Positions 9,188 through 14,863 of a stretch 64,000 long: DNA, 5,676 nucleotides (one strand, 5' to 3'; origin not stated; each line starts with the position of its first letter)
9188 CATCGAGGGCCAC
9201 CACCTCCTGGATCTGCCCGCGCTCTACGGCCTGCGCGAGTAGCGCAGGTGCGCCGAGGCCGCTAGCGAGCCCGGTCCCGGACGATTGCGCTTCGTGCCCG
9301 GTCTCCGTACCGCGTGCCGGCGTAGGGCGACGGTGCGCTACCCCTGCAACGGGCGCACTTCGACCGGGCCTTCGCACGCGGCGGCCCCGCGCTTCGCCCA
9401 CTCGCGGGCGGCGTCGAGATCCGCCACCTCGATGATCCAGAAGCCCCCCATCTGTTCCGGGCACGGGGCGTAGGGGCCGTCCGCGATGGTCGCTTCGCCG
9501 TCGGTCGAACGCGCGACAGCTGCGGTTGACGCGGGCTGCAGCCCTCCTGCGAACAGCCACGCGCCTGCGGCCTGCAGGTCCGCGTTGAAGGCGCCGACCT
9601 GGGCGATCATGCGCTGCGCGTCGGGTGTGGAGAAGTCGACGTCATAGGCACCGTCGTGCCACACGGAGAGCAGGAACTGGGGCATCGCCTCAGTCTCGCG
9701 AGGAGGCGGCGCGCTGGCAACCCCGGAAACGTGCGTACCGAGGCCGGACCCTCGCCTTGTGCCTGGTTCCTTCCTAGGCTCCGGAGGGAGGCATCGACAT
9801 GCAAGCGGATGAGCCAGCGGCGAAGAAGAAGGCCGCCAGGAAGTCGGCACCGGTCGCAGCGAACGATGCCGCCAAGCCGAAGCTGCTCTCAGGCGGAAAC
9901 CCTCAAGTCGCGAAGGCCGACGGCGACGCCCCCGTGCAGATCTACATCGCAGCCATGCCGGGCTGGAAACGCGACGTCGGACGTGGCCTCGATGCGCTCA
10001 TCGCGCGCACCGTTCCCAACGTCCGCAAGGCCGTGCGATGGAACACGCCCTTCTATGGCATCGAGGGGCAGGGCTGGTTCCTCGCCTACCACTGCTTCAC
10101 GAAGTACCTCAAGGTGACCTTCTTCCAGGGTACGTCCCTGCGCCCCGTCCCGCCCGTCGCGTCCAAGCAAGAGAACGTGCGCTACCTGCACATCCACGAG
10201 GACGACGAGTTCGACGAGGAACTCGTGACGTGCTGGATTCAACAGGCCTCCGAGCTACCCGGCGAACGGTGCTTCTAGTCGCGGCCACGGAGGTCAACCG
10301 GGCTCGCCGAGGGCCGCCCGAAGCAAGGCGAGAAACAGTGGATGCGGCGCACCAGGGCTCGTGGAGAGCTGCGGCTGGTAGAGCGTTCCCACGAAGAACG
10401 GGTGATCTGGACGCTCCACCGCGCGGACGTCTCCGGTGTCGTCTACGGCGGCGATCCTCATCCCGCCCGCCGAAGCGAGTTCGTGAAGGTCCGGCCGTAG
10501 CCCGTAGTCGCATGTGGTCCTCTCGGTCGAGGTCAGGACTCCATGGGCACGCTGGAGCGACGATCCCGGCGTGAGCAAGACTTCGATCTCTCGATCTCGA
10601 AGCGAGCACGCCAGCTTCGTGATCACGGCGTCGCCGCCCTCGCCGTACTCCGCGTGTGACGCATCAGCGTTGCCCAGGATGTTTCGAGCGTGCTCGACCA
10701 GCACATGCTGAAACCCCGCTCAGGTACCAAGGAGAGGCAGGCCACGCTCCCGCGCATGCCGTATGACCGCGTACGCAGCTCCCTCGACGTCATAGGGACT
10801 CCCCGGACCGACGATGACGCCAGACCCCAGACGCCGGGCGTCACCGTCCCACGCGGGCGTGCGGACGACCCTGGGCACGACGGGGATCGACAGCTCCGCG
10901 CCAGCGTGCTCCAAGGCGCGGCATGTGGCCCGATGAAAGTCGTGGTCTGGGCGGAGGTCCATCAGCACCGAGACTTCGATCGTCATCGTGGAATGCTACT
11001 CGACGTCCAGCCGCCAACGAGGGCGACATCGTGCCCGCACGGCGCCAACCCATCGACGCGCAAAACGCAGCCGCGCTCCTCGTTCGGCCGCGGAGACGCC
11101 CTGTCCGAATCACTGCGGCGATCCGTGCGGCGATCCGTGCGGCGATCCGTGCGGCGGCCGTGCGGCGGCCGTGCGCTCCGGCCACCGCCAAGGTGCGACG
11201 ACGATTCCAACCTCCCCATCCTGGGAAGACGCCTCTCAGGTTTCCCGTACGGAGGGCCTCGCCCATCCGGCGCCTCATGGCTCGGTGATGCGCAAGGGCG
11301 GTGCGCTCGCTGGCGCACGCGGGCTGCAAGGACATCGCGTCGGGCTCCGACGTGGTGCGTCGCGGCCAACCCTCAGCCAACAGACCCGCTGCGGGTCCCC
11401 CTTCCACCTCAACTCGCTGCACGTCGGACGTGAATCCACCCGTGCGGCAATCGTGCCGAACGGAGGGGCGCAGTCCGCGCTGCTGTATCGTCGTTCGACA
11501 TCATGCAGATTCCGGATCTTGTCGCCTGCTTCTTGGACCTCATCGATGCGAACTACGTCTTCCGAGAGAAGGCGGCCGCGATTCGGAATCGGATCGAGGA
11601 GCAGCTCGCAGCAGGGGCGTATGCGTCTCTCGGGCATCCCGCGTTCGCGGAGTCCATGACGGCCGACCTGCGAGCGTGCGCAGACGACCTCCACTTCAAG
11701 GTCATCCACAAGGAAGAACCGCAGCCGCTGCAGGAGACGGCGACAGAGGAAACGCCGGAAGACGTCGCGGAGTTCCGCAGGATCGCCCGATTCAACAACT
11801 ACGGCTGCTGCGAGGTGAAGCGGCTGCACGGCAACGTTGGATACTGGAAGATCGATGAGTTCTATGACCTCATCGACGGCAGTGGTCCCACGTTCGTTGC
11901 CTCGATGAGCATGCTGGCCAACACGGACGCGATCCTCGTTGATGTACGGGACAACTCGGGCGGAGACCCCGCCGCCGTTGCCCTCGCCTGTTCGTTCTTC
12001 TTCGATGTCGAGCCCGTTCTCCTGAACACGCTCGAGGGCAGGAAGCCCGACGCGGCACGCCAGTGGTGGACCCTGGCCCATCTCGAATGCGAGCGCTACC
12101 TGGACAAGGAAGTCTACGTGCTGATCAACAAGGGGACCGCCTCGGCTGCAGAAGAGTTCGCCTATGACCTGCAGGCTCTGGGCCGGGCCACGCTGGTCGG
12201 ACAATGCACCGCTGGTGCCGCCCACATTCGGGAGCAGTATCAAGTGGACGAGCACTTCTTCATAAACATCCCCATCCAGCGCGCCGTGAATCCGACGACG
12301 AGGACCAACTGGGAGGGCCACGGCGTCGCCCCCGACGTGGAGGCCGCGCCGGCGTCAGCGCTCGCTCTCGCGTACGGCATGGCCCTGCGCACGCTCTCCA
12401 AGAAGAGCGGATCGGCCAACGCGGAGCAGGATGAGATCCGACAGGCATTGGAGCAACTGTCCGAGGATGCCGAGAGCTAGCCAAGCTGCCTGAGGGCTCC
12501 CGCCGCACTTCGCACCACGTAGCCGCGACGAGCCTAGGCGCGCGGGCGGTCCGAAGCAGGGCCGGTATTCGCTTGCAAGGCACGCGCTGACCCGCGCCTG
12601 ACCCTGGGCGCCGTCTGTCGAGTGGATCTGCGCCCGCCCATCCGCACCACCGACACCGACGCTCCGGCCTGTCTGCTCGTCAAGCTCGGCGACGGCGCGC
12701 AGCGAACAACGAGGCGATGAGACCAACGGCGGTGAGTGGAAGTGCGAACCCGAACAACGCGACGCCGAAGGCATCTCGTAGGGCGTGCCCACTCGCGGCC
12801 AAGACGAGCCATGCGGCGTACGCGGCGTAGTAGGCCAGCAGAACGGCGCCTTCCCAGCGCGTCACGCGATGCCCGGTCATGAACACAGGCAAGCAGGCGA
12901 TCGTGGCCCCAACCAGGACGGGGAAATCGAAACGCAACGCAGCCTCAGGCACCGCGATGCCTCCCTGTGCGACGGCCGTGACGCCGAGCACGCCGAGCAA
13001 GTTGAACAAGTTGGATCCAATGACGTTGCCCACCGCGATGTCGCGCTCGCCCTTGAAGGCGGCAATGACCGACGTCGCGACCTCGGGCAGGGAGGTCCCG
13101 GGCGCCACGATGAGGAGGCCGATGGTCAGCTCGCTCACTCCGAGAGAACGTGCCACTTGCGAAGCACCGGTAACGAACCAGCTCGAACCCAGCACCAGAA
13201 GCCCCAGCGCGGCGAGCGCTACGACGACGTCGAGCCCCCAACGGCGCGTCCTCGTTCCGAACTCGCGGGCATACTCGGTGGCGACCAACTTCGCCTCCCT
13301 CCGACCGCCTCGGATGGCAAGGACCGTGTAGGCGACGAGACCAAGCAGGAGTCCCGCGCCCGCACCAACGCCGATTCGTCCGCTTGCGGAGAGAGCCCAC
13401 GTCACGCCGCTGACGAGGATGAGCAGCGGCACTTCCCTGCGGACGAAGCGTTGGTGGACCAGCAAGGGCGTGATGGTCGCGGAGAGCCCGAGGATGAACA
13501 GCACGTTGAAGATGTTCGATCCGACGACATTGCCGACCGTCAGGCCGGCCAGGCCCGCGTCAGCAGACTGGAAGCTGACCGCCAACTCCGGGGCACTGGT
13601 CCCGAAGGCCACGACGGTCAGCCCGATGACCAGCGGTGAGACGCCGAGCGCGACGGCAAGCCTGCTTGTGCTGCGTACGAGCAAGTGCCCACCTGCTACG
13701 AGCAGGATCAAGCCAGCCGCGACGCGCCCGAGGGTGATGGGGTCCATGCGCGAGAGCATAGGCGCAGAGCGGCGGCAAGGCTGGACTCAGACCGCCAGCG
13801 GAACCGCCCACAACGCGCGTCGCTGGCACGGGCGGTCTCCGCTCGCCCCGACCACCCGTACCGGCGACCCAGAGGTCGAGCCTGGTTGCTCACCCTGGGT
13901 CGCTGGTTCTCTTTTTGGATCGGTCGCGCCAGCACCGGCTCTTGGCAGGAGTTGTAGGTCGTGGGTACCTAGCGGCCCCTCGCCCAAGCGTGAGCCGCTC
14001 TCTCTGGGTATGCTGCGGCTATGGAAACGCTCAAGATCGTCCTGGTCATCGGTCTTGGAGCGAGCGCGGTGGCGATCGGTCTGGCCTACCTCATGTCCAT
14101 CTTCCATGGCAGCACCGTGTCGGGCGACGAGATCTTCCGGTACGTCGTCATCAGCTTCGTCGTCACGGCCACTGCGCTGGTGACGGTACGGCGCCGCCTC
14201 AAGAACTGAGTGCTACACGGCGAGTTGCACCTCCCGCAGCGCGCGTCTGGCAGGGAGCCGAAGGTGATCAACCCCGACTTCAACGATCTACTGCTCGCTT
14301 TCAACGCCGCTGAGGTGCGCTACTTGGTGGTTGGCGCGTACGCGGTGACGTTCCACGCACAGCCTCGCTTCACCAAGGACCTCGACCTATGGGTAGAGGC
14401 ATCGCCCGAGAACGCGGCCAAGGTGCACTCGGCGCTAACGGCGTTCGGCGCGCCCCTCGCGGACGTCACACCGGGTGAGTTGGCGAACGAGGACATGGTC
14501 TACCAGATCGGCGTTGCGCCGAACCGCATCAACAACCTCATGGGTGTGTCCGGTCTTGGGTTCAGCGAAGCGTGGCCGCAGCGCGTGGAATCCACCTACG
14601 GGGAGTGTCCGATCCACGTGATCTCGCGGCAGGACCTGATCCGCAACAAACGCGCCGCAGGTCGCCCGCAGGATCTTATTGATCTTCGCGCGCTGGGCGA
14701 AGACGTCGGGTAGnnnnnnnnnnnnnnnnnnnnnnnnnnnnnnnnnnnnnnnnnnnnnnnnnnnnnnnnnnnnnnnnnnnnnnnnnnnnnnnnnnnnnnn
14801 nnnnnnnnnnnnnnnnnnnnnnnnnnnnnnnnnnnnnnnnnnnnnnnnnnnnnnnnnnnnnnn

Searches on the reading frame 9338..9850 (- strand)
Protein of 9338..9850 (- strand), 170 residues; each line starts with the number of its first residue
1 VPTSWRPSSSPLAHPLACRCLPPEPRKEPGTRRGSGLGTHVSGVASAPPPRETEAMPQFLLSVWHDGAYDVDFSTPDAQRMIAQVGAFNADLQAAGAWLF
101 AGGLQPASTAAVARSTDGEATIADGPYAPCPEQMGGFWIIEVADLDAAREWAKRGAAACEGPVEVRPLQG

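Call 62: search_protein_families(library=pfam, proteins=[window:9338-9850:-], max_evalue=0.001)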
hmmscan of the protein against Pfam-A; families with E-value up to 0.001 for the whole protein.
window:9338-9850:- (170 aa): 1 family
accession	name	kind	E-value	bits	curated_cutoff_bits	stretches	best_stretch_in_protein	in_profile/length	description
PF03795.20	YCII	-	6.3e-14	52.7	24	1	74-167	13-90/95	YCII-related domain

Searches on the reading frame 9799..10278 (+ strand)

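Call 62: search_protein_families(library=pfam, proteins=[window:9799-10278:+], max_evalue=0.001)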
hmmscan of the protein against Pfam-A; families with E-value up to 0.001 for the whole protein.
window:9799-10278:+ (159 aa): 1 family
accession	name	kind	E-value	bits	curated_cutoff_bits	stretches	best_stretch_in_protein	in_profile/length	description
PF08818.16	DUF1801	-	4.1e-15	56.4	27.2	1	57-150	1-84/85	Domain of unknown function (DU1801)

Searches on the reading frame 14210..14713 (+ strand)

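Call 61: search_protein_families(library=pfam, proteins=[window:14210-14713:+], max_evalue=0.001)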
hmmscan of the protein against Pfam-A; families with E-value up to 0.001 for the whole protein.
window:14210-14713:+ (167 aa): 1 family
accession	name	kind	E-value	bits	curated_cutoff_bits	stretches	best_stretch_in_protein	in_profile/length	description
PF19502.5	DUF6036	-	0.0002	21.6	23.6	1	32-161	16-117/164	Nucleotidyltransferase of unknown function (DUF6036)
